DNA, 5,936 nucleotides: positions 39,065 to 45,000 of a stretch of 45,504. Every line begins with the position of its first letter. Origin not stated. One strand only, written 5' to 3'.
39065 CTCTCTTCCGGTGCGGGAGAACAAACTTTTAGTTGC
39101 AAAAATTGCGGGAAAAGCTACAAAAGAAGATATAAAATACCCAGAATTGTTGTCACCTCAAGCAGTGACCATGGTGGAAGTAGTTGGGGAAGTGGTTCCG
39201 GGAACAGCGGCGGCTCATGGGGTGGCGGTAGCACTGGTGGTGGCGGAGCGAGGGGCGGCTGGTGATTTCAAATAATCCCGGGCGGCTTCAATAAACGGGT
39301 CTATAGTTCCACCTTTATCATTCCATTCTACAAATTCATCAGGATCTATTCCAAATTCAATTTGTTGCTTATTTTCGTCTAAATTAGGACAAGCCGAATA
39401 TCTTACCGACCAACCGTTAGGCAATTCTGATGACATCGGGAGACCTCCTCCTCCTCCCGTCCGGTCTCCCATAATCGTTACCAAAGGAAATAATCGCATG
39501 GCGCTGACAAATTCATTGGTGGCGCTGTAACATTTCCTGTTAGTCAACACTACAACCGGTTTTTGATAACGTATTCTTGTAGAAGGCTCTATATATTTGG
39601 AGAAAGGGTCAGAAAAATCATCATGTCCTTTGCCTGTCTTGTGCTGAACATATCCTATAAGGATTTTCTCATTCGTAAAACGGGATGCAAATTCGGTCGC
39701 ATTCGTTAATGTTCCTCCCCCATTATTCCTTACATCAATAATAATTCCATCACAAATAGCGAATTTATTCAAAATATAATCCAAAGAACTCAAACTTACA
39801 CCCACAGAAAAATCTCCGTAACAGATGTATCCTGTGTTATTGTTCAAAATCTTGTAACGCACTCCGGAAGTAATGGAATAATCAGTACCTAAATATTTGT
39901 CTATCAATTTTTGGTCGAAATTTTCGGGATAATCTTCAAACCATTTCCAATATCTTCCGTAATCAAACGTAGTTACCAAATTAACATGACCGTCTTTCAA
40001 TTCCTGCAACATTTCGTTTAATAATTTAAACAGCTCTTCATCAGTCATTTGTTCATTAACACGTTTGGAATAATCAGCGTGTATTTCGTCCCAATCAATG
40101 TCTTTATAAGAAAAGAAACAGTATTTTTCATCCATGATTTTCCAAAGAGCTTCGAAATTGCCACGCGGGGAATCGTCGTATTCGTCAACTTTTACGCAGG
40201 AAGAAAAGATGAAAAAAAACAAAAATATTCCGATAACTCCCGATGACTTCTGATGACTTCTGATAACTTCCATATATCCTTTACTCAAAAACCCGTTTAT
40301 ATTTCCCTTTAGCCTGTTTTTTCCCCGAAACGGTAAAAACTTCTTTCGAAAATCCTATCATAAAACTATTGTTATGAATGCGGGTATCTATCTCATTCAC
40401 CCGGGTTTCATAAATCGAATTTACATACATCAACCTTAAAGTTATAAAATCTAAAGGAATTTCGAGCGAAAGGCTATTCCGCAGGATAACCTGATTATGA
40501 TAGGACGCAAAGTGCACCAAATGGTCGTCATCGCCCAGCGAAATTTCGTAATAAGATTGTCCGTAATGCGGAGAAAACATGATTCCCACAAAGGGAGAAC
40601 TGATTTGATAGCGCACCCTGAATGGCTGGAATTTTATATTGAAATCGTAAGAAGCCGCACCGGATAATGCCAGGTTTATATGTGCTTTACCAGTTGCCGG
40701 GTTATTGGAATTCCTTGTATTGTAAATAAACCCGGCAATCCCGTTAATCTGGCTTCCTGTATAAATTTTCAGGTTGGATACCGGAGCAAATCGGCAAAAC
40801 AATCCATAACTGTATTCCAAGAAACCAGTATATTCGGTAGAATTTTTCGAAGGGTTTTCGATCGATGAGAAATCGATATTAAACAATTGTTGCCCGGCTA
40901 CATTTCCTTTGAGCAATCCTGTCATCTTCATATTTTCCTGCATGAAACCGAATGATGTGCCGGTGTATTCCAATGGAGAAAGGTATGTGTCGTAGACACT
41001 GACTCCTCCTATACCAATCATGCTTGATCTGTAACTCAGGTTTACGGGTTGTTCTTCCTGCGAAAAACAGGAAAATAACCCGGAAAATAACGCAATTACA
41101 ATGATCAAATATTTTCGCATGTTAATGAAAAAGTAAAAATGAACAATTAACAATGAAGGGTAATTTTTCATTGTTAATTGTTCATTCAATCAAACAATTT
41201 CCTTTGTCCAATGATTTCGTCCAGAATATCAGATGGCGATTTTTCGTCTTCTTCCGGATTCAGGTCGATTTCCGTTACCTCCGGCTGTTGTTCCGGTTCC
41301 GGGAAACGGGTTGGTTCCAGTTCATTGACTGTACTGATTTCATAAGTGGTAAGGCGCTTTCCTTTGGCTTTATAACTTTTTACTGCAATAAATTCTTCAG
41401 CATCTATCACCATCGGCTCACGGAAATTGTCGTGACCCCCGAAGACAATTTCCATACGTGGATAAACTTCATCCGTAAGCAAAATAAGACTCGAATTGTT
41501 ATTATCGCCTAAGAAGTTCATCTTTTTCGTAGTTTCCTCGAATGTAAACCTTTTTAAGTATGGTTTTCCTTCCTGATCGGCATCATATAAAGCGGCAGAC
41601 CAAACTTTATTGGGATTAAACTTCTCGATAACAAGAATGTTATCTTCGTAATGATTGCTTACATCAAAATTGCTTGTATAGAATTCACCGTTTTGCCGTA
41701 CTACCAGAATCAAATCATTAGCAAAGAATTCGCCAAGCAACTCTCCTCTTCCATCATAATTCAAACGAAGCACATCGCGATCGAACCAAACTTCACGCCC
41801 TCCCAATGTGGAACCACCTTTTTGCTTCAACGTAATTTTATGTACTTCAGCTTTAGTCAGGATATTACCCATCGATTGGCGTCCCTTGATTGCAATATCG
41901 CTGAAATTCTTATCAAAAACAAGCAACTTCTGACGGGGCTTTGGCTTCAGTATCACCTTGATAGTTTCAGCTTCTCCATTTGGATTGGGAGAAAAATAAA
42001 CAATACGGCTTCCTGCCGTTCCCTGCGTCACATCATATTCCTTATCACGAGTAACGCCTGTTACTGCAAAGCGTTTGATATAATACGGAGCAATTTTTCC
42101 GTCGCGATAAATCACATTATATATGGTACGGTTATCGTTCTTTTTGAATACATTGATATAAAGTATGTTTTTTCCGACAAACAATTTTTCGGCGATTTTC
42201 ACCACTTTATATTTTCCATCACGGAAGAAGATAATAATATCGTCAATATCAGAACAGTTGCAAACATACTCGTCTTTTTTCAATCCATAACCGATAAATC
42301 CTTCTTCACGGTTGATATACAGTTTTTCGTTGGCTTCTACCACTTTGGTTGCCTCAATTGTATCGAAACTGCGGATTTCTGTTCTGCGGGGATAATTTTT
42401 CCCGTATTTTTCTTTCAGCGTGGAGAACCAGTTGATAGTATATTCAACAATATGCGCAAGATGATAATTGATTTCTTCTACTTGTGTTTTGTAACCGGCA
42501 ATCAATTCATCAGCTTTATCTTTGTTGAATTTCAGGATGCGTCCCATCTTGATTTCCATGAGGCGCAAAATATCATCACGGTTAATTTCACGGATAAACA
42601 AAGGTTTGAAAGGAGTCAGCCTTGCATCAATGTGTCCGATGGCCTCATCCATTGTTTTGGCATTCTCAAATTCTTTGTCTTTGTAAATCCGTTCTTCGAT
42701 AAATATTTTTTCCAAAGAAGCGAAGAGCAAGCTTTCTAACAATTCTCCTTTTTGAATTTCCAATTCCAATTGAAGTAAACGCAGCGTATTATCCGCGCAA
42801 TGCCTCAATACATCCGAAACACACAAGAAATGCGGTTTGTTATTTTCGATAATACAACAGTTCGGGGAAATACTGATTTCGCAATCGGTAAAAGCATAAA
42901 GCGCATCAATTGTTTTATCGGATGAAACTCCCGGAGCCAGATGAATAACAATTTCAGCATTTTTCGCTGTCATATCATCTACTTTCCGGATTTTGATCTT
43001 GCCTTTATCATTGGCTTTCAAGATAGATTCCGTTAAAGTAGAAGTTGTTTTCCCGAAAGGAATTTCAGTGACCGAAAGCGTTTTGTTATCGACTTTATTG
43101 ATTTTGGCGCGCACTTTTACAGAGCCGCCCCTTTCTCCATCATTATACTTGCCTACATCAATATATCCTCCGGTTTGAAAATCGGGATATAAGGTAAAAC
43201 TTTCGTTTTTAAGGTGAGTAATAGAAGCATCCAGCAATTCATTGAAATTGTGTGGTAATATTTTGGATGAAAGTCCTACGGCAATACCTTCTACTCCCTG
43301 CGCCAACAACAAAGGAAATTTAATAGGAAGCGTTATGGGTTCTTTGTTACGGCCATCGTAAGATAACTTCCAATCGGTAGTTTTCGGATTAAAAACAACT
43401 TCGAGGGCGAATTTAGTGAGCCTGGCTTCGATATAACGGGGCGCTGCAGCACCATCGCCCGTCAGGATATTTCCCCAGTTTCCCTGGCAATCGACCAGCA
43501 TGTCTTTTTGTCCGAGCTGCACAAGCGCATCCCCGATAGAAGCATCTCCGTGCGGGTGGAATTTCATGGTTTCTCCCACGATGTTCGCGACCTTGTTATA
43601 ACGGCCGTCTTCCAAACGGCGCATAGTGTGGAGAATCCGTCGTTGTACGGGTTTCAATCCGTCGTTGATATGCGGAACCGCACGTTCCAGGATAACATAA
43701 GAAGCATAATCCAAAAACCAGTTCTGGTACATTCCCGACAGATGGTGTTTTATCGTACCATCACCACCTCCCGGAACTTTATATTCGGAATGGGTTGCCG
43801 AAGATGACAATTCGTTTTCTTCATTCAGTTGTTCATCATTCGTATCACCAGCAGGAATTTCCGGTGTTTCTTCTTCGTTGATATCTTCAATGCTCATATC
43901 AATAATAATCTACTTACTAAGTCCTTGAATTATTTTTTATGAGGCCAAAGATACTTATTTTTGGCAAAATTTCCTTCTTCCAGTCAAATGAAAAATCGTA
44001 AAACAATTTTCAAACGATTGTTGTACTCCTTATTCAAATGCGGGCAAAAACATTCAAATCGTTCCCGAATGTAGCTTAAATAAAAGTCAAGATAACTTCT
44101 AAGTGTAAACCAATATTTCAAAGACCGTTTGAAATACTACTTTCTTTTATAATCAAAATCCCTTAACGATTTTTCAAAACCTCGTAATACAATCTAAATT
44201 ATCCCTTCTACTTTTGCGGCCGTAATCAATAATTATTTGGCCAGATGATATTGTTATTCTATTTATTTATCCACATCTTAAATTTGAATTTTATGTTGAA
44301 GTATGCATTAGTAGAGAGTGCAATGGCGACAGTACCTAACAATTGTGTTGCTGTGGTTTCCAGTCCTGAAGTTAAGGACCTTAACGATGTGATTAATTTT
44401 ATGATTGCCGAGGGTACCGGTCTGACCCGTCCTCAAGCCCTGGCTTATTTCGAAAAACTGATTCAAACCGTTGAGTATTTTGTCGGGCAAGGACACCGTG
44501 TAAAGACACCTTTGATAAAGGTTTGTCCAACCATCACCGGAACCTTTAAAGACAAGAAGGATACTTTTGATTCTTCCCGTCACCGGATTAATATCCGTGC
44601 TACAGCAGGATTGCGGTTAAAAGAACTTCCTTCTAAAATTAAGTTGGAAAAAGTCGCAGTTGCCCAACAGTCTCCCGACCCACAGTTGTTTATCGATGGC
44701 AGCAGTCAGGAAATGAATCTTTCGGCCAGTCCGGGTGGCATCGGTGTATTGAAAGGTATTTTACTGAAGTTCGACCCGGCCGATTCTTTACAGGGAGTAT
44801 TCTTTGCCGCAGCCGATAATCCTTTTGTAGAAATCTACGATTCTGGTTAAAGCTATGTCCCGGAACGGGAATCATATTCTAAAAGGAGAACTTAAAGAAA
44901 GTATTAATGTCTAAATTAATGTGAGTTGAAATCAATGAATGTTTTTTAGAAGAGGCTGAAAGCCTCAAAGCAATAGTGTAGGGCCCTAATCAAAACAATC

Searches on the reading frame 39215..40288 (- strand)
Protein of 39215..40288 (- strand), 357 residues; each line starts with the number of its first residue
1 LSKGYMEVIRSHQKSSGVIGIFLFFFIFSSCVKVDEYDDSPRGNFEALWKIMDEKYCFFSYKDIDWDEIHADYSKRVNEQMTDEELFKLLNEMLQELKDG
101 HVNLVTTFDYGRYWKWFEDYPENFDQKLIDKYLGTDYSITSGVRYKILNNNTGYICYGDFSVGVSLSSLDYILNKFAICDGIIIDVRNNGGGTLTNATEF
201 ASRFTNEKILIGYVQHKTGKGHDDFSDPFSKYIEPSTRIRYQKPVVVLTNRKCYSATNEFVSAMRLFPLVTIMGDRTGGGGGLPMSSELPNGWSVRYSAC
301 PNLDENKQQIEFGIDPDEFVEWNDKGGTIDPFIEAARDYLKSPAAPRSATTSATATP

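Call 34: search_protein_families(library=pfam, proteins=[window:39215-40288:-], max_evalue=1)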
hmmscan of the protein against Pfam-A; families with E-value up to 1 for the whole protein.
window:39215-40288:- (357 aa): 3 families
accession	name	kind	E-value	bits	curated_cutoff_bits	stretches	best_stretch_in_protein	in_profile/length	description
PF03572.23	Peptidase_S41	-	1.1e-29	103.6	24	1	152-318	2-163/165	Peptidase family S41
PF14684.11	Tricorn_C1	-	8.8e-17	61.2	24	1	39-94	3-58/59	Tricorn protease C1 domain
PF22161.1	Mre11_C_bact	-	0.16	12.4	27.4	0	64-98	11-43/47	Mre11 C-terminal domain, bacteria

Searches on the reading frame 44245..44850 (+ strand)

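Call 34: search_protein_families(library=pfam, proteins=[window:44245-44850:+], max_evalue=1)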
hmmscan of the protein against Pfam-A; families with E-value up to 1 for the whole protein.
window:44245-44850:+ (201 aa): 2 families
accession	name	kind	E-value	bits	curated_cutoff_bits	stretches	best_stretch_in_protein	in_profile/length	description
PF14848.11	HU-DNA_bdg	-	4.4e-21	75.6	30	1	17-136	1-121/124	DNA-binding domain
PF14734.12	DUF4469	-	0.0041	17.5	22.6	1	151-191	6-46/101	Domain of unknown function (DUF4469) with IG-like fold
